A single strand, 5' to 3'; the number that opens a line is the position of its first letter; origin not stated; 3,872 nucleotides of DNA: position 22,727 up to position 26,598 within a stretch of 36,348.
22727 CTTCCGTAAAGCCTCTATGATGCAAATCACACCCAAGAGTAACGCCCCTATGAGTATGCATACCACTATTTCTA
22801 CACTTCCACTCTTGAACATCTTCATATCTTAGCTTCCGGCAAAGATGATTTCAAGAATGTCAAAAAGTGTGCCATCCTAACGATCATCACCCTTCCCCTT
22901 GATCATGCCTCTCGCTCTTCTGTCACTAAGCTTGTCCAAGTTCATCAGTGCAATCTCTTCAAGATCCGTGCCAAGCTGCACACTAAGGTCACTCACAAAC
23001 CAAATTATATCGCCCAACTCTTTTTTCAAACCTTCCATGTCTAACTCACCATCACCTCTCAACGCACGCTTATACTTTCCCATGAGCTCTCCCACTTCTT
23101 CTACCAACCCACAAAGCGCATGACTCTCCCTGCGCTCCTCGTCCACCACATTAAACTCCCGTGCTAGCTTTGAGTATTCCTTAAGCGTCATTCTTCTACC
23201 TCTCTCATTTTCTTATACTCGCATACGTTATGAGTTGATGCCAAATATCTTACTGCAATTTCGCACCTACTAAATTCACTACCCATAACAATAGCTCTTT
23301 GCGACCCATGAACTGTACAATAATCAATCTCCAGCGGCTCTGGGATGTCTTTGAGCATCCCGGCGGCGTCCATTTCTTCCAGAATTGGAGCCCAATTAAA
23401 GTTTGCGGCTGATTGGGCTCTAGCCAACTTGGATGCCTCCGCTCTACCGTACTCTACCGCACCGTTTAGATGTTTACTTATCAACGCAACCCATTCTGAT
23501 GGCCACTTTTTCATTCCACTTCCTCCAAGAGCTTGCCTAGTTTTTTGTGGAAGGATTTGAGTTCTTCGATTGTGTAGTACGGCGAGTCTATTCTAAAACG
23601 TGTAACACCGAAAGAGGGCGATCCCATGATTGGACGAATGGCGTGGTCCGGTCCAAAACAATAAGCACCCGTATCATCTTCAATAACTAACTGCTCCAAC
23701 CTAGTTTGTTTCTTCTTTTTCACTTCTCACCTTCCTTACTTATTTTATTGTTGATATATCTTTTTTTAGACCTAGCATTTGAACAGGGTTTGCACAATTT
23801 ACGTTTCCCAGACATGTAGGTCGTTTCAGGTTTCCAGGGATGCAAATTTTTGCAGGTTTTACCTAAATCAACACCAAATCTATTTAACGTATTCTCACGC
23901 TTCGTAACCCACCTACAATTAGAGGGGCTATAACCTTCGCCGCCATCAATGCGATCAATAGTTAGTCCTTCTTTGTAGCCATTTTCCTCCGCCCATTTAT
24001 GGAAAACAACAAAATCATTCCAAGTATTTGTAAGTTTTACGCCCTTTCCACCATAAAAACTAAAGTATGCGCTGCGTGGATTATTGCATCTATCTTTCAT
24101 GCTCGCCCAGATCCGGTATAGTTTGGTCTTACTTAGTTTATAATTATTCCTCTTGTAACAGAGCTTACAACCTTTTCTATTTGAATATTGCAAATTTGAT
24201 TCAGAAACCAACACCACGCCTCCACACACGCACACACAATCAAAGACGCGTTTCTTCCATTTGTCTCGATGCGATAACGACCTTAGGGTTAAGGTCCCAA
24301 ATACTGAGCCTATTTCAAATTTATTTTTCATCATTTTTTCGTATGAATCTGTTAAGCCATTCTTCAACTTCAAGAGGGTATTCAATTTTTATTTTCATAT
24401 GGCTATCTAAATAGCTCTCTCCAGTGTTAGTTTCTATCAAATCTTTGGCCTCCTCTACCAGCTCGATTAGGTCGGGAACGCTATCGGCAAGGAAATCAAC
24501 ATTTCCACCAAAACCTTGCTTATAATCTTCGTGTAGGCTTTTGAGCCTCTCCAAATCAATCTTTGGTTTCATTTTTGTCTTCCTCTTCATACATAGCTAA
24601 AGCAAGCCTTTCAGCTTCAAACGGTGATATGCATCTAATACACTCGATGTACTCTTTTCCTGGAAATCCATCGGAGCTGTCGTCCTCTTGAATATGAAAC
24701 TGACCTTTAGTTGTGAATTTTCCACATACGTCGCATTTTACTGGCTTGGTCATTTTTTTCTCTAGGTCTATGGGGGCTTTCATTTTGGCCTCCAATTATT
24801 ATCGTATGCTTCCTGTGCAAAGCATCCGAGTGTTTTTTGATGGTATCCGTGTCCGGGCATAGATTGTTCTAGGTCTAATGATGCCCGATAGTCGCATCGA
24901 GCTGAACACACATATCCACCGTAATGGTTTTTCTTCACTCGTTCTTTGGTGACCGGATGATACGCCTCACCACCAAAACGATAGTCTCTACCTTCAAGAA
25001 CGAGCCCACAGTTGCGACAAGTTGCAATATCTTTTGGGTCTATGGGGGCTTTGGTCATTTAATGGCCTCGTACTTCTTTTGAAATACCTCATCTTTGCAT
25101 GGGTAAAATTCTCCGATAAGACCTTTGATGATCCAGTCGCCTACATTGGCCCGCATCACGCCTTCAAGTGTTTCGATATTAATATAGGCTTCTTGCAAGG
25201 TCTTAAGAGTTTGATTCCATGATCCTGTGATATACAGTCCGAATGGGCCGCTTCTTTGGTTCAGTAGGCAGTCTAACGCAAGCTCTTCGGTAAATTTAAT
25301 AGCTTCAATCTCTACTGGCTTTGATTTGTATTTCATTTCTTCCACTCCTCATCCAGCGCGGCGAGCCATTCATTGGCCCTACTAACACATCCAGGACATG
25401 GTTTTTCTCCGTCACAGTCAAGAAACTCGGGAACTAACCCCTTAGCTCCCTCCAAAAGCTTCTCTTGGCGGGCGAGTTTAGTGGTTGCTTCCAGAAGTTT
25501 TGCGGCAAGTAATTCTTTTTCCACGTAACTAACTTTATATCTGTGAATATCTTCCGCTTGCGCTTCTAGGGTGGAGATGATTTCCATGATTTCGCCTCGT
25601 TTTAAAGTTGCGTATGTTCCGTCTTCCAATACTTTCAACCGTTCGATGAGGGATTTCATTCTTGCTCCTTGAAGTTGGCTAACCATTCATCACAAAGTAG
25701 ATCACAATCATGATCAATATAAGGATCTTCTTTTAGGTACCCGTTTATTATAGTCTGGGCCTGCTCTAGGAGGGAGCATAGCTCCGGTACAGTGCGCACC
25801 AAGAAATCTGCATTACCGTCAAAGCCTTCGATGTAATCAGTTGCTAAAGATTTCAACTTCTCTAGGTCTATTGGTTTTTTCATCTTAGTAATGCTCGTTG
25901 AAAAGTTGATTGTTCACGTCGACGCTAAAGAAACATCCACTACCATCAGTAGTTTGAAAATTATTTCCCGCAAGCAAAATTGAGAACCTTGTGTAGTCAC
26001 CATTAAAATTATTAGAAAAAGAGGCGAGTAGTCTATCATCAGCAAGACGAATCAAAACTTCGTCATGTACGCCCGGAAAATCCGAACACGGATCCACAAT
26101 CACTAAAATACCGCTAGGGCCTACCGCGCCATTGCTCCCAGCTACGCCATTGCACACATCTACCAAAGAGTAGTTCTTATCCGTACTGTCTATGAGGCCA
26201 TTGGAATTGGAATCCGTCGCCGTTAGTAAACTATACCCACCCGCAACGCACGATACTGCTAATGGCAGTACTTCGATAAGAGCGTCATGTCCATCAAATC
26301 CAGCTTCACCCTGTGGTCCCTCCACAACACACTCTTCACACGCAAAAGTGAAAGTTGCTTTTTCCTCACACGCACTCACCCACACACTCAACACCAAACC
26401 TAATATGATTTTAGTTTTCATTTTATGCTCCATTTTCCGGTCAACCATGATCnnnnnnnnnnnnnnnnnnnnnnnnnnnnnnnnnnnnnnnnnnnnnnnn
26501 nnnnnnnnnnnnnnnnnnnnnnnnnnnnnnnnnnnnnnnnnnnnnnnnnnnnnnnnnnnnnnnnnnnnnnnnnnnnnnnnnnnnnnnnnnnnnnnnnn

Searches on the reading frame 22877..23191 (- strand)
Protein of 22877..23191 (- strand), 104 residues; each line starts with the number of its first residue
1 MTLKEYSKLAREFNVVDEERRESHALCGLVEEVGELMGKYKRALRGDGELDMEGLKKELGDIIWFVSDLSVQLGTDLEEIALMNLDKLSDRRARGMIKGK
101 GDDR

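Call 94: search_protein_families(library=pfam, proteins=[window:22877-23191:-], max_evalue=0.01)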
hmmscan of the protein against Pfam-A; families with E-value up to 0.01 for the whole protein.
window:22877-23191:- (104 aa): 1 family
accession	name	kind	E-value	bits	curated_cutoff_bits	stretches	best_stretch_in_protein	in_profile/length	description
PF03819.22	MazG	-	2.6e-07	31.3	22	1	27-92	8-70/74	MazG nucleotide pyrophosphohydrolase domain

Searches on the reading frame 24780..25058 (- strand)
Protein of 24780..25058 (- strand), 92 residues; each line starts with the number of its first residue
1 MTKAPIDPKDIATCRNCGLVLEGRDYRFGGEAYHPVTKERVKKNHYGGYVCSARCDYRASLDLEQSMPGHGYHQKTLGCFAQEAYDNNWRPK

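Call 28: search_protein_families(library=pfam, proteins=[window:24780-25058:-], max_evalue=0.1)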
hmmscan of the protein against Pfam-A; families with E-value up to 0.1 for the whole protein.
window:24780-25058:- (92 aa): 1 family
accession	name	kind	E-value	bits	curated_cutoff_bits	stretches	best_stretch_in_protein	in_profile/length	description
PF08271.17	Zn_Ribbon_TF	-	0.048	13.7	29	0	13-25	21-33/43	TFIIB zinc-binding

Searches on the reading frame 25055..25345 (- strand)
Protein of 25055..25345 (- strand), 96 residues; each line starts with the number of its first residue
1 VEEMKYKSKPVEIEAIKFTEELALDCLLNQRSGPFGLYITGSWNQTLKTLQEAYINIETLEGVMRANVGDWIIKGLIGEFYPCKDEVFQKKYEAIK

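Call 28: search_protein_families(library=pfam, proteins=[window:25055-25345:-], max_evalue=0.1)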
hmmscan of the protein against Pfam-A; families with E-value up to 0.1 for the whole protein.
window:25055-25345:- (96 aa): 1 family
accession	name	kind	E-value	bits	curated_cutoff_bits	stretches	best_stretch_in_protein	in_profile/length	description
PF14083.11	PGDYG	-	0.012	16.4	27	0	64-96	3-35/102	PGDYG protein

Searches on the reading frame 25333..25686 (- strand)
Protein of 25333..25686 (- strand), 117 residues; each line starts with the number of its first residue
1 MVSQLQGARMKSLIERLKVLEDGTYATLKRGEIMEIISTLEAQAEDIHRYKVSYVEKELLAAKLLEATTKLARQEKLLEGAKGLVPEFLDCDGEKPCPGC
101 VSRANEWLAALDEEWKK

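Call 28: search_protein_families(library=pfam, proteins=[window:25333-25686:-], max_evalue=0.1)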
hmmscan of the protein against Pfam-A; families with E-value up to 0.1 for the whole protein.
window:25333-25686:- (117 aa): 2 families
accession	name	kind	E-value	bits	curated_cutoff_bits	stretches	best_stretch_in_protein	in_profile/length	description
PF01206.22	TusA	-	0.0083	16.4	28.6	0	25-50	21-46/70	Sulfurtransferase TusA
PF24278.2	HVO_0513_N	-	0.076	13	29.8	1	13-55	17-60/134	HVO_0513, N-terminal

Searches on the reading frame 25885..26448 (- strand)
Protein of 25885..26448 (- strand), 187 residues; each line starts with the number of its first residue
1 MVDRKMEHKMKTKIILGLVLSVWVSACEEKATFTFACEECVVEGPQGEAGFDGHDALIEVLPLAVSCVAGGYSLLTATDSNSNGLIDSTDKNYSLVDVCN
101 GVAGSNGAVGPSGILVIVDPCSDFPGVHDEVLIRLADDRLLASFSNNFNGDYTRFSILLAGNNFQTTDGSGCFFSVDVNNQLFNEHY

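Call 28: search_protein_families(library=pfam, proteins=[window:25885-26448:-], max_evalue=0.1)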
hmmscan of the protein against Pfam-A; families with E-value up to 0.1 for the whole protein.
window:25885-26448:- (187 aa): 1 family
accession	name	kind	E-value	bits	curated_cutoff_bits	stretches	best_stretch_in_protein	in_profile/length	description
PF23657.1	DUF7151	-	0.0022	18.3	27.2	1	62-88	10-36/46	Domain of unknown function (DUF7151)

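Call 68: find_homologous_proteins(query=window:25885-26421:-, max_evalue=0.001)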
Query window:25885-26421:- (178 aa): 12 proteins with E <= 0.001 among 138 candidates.
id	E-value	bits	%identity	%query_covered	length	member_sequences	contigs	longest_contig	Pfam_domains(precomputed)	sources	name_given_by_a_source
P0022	5.1e-114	396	100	100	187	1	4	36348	-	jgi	-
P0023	7.6e-86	305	82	91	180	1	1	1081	-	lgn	-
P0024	6.0e-82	292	76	96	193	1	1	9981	-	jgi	-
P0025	5.5e-77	276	72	99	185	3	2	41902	-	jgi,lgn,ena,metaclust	metaclust:\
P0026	8.9e-77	275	76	91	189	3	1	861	PF01391.24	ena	-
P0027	9.0e-56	207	60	89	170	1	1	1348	-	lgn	-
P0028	1.3e-49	187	64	81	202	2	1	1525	-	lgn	-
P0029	7.2e-44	168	51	98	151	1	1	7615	-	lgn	-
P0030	1.9e-39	154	46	100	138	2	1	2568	-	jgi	-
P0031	3.4e-33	133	45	100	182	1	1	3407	PF23657.2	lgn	-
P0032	4.9e-29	120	46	81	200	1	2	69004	-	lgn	-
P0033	6.5e-22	96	54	49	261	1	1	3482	PF01391.24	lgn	-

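Call 69: find_encoding_contigs(protein=P0025, flank=6000, max_places=2)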
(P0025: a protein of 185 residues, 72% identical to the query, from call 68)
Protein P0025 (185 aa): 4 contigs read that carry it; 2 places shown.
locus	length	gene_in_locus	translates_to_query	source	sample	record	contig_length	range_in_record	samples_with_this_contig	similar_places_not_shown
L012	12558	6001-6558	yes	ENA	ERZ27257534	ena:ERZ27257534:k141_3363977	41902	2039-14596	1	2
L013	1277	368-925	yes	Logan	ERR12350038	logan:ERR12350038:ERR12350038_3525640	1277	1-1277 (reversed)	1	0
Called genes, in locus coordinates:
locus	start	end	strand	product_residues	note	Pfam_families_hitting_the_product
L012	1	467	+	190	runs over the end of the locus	-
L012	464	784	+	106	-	-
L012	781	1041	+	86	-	-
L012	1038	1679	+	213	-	-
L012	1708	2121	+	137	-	-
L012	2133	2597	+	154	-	PF18909:dGTP_diPhyd_N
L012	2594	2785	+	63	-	-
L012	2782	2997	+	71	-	-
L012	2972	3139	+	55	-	-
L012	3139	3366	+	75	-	-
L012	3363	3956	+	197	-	-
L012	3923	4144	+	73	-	-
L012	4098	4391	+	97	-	-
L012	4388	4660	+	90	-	-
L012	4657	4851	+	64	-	-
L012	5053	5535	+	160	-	PF01464:SLT (weak)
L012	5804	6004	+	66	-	-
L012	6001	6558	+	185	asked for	-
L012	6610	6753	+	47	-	-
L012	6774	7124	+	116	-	-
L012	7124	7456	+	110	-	-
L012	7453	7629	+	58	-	-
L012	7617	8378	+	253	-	PF10108:DNA_pol_B_exo2 (faint), PF13482:RNase_H_2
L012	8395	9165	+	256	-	-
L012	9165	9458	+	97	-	-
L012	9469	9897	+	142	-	-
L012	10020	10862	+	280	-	-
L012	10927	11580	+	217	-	PF03837:RecT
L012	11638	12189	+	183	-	-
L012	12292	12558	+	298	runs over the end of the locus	PF03452:Anp1 (weak)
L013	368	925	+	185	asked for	-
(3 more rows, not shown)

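Call 70: find_encoding_contigs(protein=P0032, flank=6000, max_places=2)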
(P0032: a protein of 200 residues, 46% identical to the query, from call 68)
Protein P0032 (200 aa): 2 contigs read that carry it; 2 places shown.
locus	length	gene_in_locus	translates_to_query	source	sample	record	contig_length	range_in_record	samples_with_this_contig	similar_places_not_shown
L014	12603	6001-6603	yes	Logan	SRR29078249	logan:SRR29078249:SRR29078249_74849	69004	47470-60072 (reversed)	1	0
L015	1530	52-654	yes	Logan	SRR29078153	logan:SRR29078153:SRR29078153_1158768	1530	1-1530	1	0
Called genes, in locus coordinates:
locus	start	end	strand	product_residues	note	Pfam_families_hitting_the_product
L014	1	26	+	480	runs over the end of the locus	PF13203:DUF2201_N, PF09967:DUF2201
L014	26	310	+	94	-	-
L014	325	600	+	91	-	-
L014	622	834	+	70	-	-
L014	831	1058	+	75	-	-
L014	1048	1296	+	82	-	-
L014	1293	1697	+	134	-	-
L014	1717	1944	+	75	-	-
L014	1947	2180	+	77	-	-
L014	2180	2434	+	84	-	-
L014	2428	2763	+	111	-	-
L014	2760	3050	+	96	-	-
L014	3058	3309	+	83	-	-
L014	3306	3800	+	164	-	-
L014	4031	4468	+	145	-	PF01327:Pep_deformylase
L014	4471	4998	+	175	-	-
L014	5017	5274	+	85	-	-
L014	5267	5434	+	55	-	-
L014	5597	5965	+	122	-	-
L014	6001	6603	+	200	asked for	-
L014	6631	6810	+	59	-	-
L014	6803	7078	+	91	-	-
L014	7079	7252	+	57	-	-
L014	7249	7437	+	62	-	-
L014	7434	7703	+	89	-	-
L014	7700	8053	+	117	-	-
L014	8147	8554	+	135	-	-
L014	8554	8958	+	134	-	-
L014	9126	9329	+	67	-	-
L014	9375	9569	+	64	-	-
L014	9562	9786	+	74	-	-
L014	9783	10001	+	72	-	-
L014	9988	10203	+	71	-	-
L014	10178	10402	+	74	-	-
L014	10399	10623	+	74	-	-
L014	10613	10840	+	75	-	-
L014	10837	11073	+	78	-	-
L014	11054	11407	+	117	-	PF00383:dCMP_cyt_deam_1, PF14437:MafB19-deam (faint)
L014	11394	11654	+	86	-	-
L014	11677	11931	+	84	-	-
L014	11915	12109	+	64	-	-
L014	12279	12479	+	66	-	-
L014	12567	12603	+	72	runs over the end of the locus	-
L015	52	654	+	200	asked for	-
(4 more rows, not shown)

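Call 86: find_related_loci(query=A7, collection=genome_contigs, flank=8000)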
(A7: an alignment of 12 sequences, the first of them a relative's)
Query A7 (187 aa) in genome_contigs; peptide patterns used: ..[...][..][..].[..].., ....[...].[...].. (x = any residue, [..] = any of these).
104 stretches matched a pattern, but none encodes a relative of the query by tblastn (E <= 1e-3).

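Call 93: search_protein_families(library=padloc, proteins=[window:25885-26448:-], max_evalue=0.01)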
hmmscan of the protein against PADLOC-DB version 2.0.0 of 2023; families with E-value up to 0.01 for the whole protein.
window:25885-26448:- (187 aa): 0 families
